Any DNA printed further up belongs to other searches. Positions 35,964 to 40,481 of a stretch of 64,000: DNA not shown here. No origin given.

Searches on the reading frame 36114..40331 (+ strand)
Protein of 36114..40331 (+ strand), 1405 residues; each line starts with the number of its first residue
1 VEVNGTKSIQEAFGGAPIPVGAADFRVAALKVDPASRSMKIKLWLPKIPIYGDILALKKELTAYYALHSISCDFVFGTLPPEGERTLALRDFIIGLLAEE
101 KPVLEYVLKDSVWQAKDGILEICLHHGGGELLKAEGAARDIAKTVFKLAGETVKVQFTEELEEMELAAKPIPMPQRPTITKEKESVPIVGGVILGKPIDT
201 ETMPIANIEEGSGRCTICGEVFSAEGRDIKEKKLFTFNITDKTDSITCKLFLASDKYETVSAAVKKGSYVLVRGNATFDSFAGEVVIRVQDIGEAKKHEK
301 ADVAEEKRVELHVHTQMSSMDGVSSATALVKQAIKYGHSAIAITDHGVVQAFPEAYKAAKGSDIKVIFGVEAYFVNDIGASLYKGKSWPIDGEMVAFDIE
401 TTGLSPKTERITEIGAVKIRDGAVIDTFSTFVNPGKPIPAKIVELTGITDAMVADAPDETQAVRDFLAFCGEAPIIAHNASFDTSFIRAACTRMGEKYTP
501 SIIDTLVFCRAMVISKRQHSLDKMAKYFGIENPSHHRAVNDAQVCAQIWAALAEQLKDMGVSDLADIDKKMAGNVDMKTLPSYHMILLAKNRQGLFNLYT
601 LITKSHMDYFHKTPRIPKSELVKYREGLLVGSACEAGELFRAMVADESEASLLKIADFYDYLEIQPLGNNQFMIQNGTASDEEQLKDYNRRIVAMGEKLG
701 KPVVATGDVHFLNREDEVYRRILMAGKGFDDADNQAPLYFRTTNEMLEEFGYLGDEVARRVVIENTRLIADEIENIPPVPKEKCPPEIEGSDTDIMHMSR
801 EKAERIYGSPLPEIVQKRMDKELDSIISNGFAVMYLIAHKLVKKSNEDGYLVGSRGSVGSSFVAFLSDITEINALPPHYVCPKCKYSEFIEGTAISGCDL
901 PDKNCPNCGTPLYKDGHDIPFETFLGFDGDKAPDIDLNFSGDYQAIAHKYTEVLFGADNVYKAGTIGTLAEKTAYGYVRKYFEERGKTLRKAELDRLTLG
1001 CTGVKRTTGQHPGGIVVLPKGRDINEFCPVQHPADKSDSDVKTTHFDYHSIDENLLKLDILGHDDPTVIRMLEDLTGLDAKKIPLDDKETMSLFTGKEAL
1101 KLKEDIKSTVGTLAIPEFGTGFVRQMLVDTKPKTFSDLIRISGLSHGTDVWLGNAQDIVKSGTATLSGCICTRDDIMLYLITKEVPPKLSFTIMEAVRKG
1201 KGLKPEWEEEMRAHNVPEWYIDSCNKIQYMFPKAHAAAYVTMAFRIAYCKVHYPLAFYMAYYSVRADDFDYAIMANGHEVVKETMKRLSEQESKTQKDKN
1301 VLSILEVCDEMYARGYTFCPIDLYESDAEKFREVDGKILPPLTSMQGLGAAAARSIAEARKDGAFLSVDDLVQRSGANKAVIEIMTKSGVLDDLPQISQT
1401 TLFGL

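Call 50: search_protein_families(library=pfam, proteins=[window:36114-40331:+], max_evalue=0.000001)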
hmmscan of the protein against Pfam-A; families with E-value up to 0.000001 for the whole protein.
window:36114-40331:+ (1405 aa): 7 families
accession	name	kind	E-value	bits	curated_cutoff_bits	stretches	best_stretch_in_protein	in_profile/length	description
PF07733.18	DNA_pol3_alpha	-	1.3e-58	199.1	23.9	2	796-983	4-152/260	Bacterial DNA polymerase III alpha NTPase domain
PF00929.31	RNase_T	-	1.2e-37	130.5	24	1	395-548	1-163/164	Exonuclease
PF02811.25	PHP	-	1.1e-32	114.1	26.4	1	310-665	1-162/164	PHP domain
PF17657.6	DNA_pol3_finger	-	2.2e-25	89.4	22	1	1065-1206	1-157/166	Bacterial DNA polymerase III alpha subunit finger domain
PF14579.12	HHH_6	-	6.6e-13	49.1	25.6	1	1316-1395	2-84/90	Helix-hairpin-helix motif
PF16473.11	Rv2179c-like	-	4.7e-09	36.6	27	1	395-551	3-175/177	3'-5' exoribonuclease Rv2179c-like domain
PF01336.31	tRNA_anti-codon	-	1.1e-08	35.4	27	1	216-292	2-72/75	OB-fold nucleic acid binding domain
